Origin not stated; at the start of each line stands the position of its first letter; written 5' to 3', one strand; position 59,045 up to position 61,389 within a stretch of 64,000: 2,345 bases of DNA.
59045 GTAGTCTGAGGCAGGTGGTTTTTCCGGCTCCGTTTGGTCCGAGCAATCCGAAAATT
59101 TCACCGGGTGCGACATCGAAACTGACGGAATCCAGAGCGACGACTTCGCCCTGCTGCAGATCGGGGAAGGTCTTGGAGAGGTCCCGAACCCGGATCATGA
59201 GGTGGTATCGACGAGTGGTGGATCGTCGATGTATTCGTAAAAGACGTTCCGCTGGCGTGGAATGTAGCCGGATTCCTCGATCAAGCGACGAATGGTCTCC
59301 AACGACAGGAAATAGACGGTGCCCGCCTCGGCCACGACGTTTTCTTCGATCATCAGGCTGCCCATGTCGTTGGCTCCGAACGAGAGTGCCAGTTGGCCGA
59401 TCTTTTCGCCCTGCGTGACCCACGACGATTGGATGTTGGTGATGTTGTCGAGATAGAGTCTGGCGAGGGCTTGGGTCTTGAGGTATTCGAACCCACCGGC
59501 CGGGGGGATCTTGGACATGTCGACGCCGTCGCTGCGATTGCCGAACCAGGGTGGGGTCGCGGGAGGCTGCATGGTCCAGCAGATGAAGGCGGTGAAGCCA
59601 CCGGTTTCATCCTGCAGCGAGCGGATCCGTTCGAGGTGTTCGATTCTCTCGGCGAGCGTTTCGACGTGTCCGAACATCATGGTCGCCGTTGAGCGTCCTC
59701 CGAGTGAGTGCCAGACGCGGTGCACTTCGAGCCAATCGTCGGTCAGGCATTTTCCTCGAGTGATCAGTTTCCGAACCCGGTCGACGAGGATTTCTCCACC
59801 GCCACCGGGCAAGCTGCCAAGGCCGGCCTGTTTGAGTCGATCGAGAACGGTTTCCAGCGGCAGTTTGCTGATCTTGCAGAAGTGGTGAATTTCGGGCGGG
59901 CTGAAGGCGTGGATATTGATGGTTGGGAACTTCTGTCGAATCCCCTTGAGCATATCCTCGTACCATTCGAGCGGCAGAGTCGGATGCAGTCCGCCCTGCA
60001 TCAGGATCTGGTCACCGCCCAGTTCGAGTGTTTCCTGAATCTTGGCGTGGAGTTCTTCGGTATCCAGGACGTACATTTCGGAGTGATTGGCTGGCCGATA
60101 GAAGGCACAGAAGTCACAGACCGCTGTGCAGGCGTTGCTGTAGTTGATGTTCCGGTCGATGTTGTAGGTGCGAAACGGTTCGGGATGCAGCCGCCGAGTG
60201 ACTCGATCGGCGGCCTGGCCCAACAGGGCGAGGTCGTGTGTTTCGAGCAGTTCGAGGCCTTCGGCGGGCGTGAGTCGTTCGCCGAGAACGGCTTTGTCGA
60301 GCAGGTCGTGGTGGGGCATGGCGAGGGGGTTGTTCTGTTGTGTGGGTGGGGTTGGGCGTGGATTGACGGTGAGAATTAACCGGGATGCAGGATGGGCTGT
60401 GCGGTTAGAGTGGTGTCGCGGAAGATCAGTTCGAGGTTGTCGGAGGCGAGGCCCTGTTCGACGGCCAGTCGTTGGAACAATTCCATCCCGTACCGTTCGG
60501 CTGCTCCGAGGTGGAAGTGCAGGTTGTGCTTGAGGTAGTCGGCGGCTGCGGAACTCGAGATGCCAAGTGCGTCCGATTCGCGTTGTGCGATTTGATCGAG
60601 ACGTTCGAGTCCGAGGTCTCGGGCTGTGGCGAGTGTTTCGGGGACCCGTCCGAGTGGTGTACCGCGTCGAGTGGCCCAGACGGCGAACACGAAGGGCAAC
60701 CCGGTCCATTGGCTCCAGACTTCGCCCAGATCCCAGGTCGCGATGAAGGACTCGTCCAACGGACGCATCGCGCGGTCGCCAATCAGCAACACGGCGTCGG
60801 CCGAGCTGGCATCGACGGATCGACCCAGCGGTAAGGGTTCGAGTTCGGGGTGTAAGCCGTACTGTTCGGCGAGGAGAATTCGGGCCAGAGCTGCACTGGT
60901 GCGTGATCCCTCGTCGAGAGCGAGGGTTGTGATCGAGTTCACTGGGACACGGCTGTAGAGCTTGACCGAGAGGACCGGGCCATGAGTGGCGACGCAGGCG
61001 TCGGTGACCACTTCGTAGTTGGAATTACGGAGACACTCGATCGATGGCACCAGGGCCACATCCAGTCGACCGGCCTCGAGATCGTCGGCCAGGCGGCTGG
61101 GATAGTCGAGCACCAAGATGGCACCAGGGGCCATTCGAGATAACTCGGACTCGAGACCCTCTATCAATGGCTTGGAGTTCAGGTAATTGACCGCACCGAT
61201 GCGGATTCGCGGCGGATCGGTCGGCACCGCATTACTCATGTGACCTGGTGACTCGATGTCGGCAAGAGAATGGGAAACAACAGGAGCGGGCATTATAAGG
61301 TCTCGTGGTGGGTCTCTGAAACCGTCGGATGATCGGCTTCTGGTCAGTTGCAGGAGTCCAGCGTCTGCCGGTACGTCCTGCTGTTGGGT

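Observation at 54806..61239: ABC-2 transporter fused to a CPBP (CAAX-type) protease and translationally coupled inside the futalosine menaquinone genes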

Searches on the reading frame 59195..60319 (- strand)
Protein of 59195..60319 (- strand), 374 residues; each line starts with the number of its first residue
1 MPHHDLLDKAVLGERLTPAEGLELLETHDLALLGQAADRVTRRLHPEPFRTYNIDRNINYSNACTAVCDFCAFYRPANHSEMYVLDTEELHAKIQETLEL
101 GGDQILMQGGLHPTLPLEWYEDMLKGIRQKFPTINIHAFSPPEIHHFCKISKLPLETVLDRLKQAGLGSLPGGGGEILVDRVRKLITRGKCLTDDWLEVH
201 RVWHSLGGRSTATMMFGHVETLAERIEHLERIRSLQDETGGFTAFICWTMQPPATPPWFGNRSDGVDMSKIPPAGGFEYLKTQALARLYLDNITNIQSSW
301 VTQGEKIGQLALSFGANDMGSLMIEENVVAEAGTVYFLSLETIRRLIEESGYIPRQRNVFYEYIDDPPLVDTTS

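Call 4: search_protein_families(library=pfam, proteins=[window:59195-60319:-], max_evalue=0.01)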
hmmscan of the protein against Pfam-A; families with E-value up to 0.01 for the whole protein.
window:59195-60319:- (374 aa): 2 families
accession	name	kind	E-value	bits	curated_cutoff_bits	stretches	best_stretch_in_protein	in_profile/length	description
PF19288.4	CofH_C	-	7.7e-29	100.5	27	1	241-367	3-122/125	CofH/MqnC C-terminal region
PF04055.27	Radical_SAM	-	2.3e-17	64.1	29.5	1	58-231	1-165/166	Radical SAM superfamily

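Call 5: search_protein_families(library=ncbifam, proteins=[window:59195-60319:-], max_evalue=0.01)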
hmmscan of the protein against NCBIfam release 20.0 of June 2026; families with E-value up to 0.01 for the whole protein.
window:59195-60319:- (374 aa): 13 families
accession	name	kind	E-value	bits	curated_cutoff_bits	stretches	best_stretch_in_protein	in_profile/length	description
TIGR03699.1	menaquin_MqnC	equivalog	6.6e-141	469.1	428.1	1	14-364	1-342/342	cyclic dehypoxanthinyl futalosine synthase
NF006277.0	PRK08445.1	equivalog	2.2e-124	414.8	576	1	15-364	3-345/348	dehypoxanthine futalosine cyclase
TIGR00423.1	TIGR00423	subfamily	1.4e-109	366.1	260.25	1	51-364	2-310/310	CofH family radical SAM protein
TIGR03700.1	mena_SCO4494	equivalog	3.5e-102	341.9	434.55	1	7-363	2-350/351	aminofutalosine synthase MqnE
NF005609.0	PRK07360.1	equivalog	1.7e-90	303.5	426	1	5-365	10-369/374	7,8-didemethyl-8-hydroxy-5-deazariboflavin synthase subunit CofH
TIGR03551.1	F420_cofH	equivalog_domain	1.9e-90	303.2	374.1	1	19-363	4-344/345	5-amino-6-(D-ribitylamino)uracil--L-tyrosine 4-hydroxyphenyl transferase CofH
NF006687.0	PRK09234.1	equivalog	7.6e-79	265.8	1018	1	15-365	491-838/849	bifunctional FO biosynthesis protein CofGH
NF006276.0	PRK08444.1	equivalog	2.6e-76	257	560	1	5-364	2-350/353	aminofutalosine synthase MqnE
NF004580.0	PRK05926.1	equivalog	4.4e-53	180.8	583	1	5-355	17-363/370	hypothetical protein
TIGR03550.1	F420_cofG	equivalog_domain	1.9e-10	40.4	213.35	2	58-121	8-71/322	7,8-didemethyl-8-hydroxy-5-deazariboflavin synthase CofG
NF004884.0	PRK06245.1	equivalog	1.3e-07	30.8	209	1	50-116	11-75/340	7,8-didemethyl-8-hydroxy-5-deazariboflavin synthase subunit CofG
TIGR03956.1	rSAM_HydE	equivalog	2.7e-07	30.1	254.6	1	53-136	48-131/340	[FeFe] hydrogenase H-cluster radical SAM maturase HydE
TIGR02351.2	thiH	equivalog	7.4e-07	28.6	380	1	51-139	70-158/364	2-iminoacetate synthase ThiH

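Call 55: find_related_loci(query=A3, collection=metagenome_contigs, flank=8000)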
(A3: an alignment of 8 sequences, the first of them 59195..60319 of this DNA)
Query A3 (374 aa) in metagenome_contigs; peptide patterns used: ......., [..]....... (x = any residue, [..] = any of these).
599 stretches matched a pattern (row limit reached: there are more); 595 encode a relative of the query (tblastn E <= 1e-3); the best 80 are kept; 80 distinct loci.
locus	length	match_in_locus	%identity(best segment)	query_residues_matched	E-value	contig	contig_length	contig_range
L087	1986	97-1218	100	1-374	0e+0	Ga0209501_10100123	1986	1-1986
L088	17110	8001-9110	82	4-373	0e+0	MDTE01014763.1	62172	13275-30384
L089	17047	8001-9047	79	6-365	0e+0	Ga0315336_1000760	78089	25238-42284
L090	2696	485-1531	76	7-366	0e+0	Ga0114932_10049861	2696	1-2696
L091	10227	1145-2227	73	1-372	0e+0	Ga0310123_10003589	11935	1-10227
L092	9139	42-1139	75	6-366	0e+0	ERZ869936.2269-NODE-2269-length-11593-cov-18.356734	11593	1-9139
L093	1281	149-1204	74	3-365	0e+0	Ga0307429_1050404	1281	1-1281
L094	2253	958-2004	76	6-365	0e+0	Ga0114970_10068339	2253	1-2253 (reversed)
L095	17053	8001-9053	73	6-367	4e-180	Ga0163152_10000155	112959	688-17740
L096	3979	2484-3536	76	7-368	0e+0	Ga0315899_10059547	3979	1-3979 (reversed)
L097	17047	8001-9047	76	6-365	1e-179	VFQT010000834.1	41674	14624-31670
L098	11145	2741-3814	71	2-370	2e-179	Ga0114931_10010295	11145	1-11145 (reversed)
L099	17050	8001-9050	72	6-367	9e-179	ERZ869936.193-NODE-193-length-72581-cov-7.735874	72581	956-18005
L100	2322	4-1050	73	6-365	0e+0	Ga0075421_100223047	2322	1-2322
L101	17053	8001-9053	73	6-367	9e-178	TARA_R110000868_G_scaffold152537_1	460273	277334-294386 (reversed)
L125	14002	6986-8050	70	6-370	3e-164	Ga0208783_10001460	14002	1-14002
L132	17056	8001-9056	70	6-368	4e-177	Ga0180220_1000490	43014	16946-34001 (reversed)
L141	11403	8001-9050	69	6-366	3e-155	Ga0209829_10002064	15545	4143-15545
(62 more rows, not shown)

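Call 59: search_protein_families(library=pfam, proteins=[L125:4235-6013:+, L125:3486-4238:+, L125:2482-3489:+, L125:147-1736:+, L125:8119-9372:+, L141:4636-6864:+, L141:2979-4355:+, L141:602-2926:+], max_evalue=0.001)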
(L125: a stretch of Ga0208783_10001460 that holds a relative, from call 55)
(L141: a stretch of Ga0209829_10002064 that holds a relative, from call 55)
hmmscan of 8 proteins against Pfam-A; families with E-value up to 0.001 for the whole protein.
L125:4235-6013:+ (592 aa): 1 family
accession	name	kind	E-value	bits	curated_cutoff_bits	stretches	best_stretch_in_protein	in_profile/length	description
PF16949.11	ABC_tran_2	-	4.8e-147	491.5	25.7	1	42-591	3-541/542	Putative ATP-binding cassette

L125:3486-4238:+ (250 aa): 7 families
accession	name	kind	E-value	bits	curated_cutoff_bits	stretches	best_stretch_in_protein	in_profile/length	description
PF00005.33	ABC_tran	-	5.7e-27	95.4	25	1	18-160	2-136/137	ABC transporter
PF13304.12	AAA_21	-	7.5e-13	49.6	27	1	132-190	237-298/304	AAA domain, putative AbiEii toxin, Type IV TA system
PF02463.25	SMC_N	-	5.8e-05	23.1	40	0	140-206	148-213/220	RecF/RecN/SMC N terminal domain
PF13604.12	AAA_30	-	9.2e-05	22.7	27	0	28-60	19-51/191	AAA domain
PF13401.12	AAA_22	-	0.00044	21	27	1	30-158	8-92/130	AAA domain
PF13166.12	AAA_13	-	0.00062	19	36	0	150-201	526-580/713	AAA domain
PF13191.12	AAA_16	-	0.0007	20.6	32.6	0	25-158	22-140/167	AAA ATPase domain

L125:2482-3489:+ (335 aa): 0 families

L125:147-1736:+ (529 aa): 1 family
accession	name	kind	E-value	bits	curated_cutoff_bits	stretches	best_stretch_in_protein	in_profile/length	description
PF00275.25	EPSP_synthase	-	3e-114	382.4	22.8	1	113-523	5-417/417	EPSP synthase (3-phosphoshikimate 1-carboxyvinyltransferase)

L125:8119-9372:+ (417 aa): 2 families
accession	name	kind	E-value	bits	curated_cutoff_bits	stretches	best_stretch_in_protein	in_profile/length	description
PF01979.26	Amidohydro_1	-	3.3e-31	109.2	25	1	57-390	1-323/345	Amidohydrolase family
PF07969.17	Amidohydro_3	-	2.2e-13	50.9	29.7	1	264-412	309-471/472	Amidohydrolase family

L141:4636-6864:+ (742 aa): 1 family
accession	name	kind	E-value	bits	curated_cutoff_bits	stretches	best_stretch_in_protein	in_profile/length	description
PF16949.11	ABC_tran_2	-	3.3e-143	478.8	25.7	1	199-741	3-541/542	Putative ATP-binding cassette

L141:2979-4355:+ (458 aa): 0 families

L141:602-2926:+ (774 aa): 1 family
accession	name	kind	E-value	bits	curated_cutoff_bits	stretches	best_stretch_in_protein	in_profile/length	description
PF00275.25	EPSP_synthase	-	5.4e-112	375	22.8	1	344-757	6-417/417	EPSP synthase (3-phosphoshikimate 1-carboxyvinyltransferase)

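Call 63: find_homologous_proteins(query=L125:4235-6013:+, max_evalue=0.00001)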
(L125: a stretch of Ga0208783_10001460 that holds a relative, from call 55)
Query L125:4235-6013:+ (592 aa): 3635 proteins with E <= 0.00001 among 8000 candidates; the best 120 are listed.
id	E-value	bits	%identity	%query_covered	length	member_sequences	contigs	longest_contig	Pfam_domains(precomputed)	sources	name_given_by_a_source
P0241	0.0e+0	1013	79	99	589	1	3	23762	PF16949.12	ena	-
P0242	1.5e-291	987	76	99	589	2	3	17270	PF16949.12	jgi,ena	jgi:ABC-2 type transport system permease protein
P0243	8.1e-290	981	76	99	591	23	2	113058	PF16949.12,PF09847.17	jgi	jgi:ABC-2 type transport system permease protein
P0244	4.2e-259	880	70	99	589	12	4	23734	PF16949.12,PF09847.17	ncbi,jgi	ncbi:MAG: hypothetical protein RLZZ111_2259 [Planctomycetota bacterium]|jgi:ABC-2 type transport sys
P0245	4.3e-258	876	69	100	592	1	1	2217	PF16949.12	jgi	-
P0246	4.8e-258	876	69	100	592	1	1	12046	PF16949.12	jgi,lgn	jgi:ABC-2 type transport system permease protein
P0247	2.6e-257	874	68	99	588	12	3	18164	PF16949.12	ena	-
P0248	3.3e-257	873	69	99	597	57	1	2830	PF16949.12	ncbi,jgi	jgi:ABC-2 type transport system permease protein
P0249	1.4e-256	871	69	100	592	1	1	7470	PF16949.12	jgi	-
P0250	2.0e-255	868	68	99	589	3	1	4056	PF16949.12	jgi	jgi:ABC-2 type transport system permease protein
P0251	3.1e-255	867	68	99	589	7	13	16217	PF16949.12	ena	-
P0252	3.9e-255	867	68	100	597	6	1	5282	PF16949.12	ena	-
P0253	5.9e-255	866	68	99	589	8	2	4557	PF16949.12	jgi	jgi:ABC-2 type transport system permease protein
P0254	5.1e-253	860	68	99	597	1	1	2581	PF16949.12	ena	-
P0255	6.3e-253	859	68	99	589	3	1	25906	PF16949.12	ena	-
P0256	2.7e-252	857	68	99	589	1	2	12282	PF16949.12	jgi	-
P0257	3.0e-252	857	68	99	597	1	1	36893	PF16949.12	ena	-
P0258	3.3e-252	857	68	99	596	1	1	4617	PF16949.12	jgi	-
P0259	7.5e-252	856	68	99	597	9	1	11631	PF16949.12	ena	-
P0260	1.1e-251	855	68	99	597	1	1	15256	PF16949.12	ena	-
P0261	1.8e-251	855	68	99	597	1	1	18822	PF16949.12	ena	-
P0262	2.0e-251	854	68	99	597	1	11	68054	PF16949.12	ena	-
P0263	2.1e-251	854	68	99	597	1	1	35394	PF16949.12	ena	-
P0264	2.5e-251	854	68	99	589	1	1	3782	PF16949.12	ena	-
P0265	3.2e-251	854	69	99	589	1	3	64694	PF16949.12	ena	-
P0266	3.3e-251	854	69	99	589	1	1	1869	PF16949.12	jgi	-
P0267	3.9e-251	853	68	99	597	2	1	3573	PF16949.12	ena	-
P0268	5.3e-251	853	68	99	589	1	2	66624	PF16949.12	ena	-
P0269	6.3e-251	853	67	99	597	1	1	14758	PF16949.12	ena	-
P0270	6.9e-251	853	67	99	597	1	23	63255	PF16949.12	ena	-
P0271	8.4e-251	852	67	99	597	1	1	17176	PF16949.12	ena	-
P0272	8.5e-251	852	67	99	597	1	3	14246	PF16949.12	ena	-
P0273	1.2e-250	852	67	99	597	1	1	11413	PF16949.12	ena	-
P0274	1.5e-250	851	68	99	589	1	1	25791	PF16949.12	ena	-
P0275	1.6e-250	851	67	99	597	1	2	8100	PF16949.12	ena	-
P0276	2.2e-250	851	67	99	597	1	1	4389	PF16949.12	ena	-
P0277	2.9e-250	851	67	99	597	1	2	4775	PF16949.12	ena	-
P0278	3.0e-250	851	67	99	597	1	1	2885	PF16949.12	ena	-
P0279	3.2e-250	850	67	99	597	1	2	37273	PF16949.12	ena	-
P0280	5.6e-250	850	67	99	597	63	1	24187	PF16949.12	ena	-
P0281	6.1e-250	849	67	100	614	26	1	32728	PF16949.12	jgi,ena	-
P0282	6.8e-250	849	67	99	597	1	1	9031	PF16949.12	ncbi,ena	-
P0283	9.6e-250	849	67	99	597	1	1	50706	PF16949.12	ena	-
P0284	1.4e-249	848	67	99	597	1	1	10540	PF16949.12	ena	-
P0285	4.6e-249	847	68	97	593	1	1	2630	PF16949.12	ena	-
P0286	8.2e-249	846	67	100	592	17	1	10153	PF16949.12,PF09847.17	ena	-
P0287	2.5e-248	844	66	100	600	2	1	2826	PF16949.12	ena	-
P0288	5.5e-248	843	66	100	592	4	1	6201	PF16949.12,PF09847.17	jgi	jgi:ABC-2 type transport system permease protein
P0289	1.7e-246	838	66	100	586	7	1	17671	PF16949.12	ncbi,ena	-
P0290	5.5e-246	836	69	96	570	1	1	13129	PF16949.12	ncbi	ncbi:MAG: hypothetical protein WCQ77_07555 [Planctomycetota bacterium]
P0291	7.2e-246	836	66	100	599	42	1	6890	PF16949.12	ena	-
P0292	7.3e-246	836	66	98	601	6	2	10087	PF16949.12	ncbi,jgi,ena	jgi:ABC-2 type transport system permease protein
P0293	2.0e-245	835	66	98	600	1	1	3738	PF16949.12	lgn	-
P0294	2.0e-245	835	66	100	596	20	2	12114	PF16949.12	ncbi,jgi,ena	-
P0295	5.0e-245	833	67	98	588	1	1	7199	PF16949.12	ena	-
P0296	5.9e-245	833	67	98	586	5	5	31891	PF16949.12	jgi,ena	jgi:ABC-2 type transport system permease protein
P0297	5.9e-245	833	68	99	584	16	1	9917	PF16949.12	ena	-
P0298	1.7e-244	832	67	99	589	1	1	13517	PF16949.12,PF09847.17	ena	-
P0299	1.7e-244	831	67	98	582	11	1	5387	PF16949.12,PF09847.17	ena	-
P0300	2.6e-243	828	65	100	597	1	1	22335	PF16949.12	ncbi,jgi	jgi:ABC-2 type transport system permease protein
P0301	3.4e-243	827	67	98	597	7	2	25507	PF16949.12,PF09847.17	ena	-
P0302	3.4e-243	827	67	99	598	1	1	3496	PF16949.12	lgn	-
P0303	3.9e-243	827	66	99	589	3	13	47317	PF16949.12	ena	-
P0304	3.9e-243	827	65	100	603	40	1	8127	PF16949.12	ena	-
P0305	4.6e-243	827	67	99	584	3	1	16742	PF16949.12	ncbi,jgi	jgi:ABC-2 type transport system permease protein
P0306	5.4e-243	827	66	100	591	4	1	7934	PF16949.12,PF09847.17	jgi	jgi:ABC-2 type transport system permease protein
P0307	5.7e-243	826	67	98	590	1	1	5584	PF16949.12,PF09847.17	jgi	-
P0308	8.3e-243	826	66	99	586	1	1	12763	PF16949.12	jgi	-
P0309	1.1e-242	826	66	99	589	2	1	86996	PF16949.12,PF09847.17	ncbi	-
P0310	3.1e-242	824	67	98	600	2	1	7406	PF16949.12,PF09847.17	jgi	jgi:ABC-2 type transport system permease protein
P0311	1.1e-241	822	66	99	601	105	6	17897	PF16949.12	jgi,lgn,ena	-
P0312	1.5e-241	822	66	99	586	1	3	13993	PF16949.12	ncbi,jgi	jgi:ABC-2 type transport system permease protein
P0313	1.8e-241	821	65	100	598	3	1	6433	PF16949.12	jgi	-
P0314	3.2e-241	821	65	100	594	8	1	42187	PF16949.12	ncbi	-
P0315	4.7e-241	820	65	99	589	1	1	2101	PF16949.12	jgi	jgi:ABC-2 type transport system permease protein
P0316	5.1e-241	820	67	98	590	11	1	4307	PF16949.12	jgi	-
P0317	5.8e-241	820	65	100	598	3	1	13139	PF16949.12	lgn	-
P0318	2.3e-240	818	66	99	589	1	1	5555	PF16949.12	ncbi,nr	ncbi:MAG: hypothetical protein EBZ59_07655 [Planctomycetia bacterium]|nr:hypothetical protein [Planc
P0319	2.7e-240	818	64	100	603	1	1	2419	PF16949.12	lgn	-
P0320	3.2e-240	817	66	99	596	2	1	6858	PF16949.12,PF09847.17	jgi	jgi:ABC-2 type transport system permease protein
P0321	3.7e-240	817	65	100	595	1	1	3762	PF16949.12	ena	-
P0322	3.9e-240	817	65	99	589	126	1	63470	PF16949.12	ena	-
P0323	1.0e-239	816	64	99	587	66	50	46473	PF16949.12,PF09847.17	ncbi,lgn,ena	-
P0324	1.2e-239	816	66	99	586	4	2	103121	PF16949.12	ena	-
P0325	1.7e-239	815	67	99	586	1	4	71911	PF16949.12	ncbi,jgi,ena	jgi:ABC-2 type transport system permease protein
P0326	1.8e-239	815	66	98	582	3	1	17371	PF16949.12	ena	-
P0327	3.0e-239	814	70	90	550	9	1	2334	PF16949.12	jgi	jgi:ABC-2 type transport system permease protein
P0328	3.0e-239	814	66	99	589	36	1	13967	PF16949.12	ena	-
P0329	3.1e-239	814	66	98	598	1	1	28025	PF16949.12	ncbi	-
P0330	3.3e-239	814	67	98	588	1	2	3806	PF16949.12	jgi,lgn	jgi:ABC-2 type transport system permease protein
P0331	9.0e-239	813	65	100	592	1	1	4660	PF16949.12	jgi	-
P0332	9.5e-239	813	66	100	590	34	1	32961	PF16949.12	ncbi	ncbi:MAG: hypothetical protein WCC69_06910 [Pirellulales bacterium]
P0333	1.3e-238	812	67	98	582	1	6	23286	PF16949.12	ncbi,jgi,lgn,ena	jgi:ABC-2 type transport system permease protein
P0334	1.3e-238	812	67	98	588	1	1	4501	PF16949.12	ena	-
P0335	2.0e-238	811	66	98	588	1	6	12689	PF16949.12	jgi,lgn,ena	-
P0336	2.2e-238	811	65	98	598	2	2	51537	PF16949.12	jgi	-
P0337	2.4e-238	811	66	98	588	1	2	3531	PF16949.12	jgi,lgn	jgi:ABC-2 type transport system permease protein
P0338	2.7e-238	811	65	98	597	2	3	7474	PF16949.12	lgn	-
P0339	2.9e-238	811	66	99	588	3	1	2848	PF16949.12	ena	-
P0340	4.0e-238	810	65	99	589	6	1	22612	PF16949.12,PF09847.17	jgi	jgi:ABC-2 type transport system permease protein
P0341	4.7e-238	810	66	98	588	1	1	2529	PF16949.12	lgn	-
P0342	4.7e-238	810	65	98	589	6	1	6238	PF16949.12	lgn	-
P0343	6.3e-238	810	68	91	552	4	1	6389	PF16949.12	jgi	jgi:ABC-2 type transport system permease protein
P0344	7.6e-238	810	66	98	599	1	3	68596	PF16949.12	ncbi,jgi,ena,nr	ncbi:MAG: hypothetical protein EBZ74_07280 [Planctomycetia bacterium]|nr:hypothetical protein [Planc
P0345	8.0e-238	809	66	98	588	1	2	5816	PF16949.12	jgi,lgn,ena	-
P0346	9.6e-238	809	66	98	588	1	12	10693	PF16949.12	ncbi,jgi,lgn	jgi:ABC-2 type transport system permease protein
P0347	9.7e-238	809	65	98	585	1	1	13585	PF16949.12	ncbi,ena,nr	ncbi:MAG: hypothetical protein EBR28_05640 [Planctomycetia bacterium]|nr:hypothetical protein [Planc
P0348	1.1e-237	809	66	98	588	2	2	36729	PF16949.12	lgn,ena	-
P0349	1.2e-237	809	65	98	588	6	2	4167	PF16949.12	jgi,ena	jgi:ABC-2 type transport system permease protein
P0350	2.4e-237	808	65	98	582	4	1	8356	PF16949.12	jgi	jgi:ABC-2 type transport system permease protein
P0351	2.7e-237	808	65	99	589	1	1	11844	PF16949.12,PF09847.17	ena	-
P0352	3.3e-237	807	66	98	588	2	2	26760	PF16949.12,PF09847.17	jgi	jgi:ABC-2 type transport system permease protein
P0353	4.3e-237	807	64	99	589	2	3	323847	PF16949.12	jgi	jgi:ABC-2 type transport system permease protein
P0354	5.7e-237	807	66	98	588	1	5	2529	PF16949.12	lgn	-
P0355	7.9e-237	806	65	98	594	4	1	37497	PF16949.12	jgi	-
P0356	9.3e-237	806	65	99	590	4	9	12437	PF16949.12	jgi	jgi:ABC-2 type transport system permease protein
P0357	1.8e-236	805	65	99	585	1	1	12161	PF16949.12,PF09847.17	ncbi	ncbi:MAG: putative ABC transporter permease subunit, partial [Planctomycetaceae bacterium]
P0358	3.0e-236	804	66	98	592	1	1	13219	PF16949.12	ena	-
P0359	5.5e-236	803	65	98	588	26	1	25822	PF16949.12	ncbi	-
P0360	6.0e-236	803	64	99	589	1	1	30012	PF16949.12,PF09847.17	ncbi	ncbi:MAG: putative ABC transporter permease subunit [Planctomycetaceae bacterium]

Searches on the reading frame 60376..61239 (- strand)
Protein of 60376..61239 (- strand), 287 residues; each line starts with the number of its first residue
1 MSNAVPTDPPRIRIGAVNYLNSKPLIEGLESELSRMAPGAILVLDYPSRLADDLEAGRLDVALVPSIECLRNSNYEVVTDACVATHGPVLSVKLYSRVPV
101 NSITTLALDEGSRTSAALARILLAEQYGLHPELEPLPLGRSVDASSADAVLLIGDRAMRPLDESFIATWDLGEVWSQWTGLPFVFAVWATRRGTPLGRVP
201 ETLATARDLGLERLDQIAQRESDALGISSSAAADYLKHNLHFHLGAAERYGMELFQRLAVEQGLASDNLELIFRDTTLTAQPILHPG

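Call 4: search_protein_families(library=pfam, proteins=[window:60376-61239:-], max_evalue=0.01)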
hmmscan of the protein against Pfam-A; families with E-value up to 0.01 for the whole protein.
window:60376-61239:- (287 aa): 1 family
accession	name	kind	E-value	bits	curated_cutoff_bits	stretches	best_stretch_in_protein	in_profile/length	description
PF02621.19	VitK2_biosynth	-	8.4e-54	183.1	26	1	12-260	1-251/252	Menaquinone biosynthesis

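Call 5: search_protein_families(library=ncbifam, proteins=[window:60376-61239:-], max_evalue=0.01)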
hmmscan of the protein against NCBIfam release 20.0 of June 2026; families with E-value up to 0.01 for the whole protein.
window:60376-61239:- (287 aa): 0 families

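Call 82: search_solved_structures(query=window:60376-61239:-, max_evalue=0.001)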
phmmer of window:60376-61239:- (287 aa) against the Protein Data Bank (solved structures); distinct sequences matched with E-value up to 0.001: 9.
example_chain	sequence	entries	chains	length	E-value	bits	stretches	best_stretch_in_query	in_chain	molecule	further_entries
7ahr_A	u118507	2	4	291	1.1e-34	123.2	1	10-265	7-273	Chorismate dehydratase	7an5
2nxo_A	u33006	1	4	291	1.1e-34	123.1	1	10-266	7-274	Hypothetical protein SCO4506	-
7an8_A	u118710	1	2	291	2.8e-34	121.9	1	10-265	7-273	Chorismate dehydratase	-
7an9_A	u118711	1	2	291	3.2e-34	121.7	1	10-264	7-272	Chorismate dehydratase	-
7ywc_A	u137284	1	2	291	5.3e-34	121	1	10-265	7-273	Chorismate dehydratase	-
7an7_A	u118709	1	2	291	5.3e-34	121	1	10-265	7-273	Chorismate dehydratase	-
7an6_A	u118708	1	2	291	1.4e-33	119.6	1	10-265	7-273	Chorismate dehydratase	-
2i6e_A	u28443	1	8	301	8.2e-28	100.6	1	12-261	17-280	Hypothetical protein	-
6o9a_A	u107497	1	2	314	9.4e-28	100.5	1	12-261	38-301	Chorismate dehydratase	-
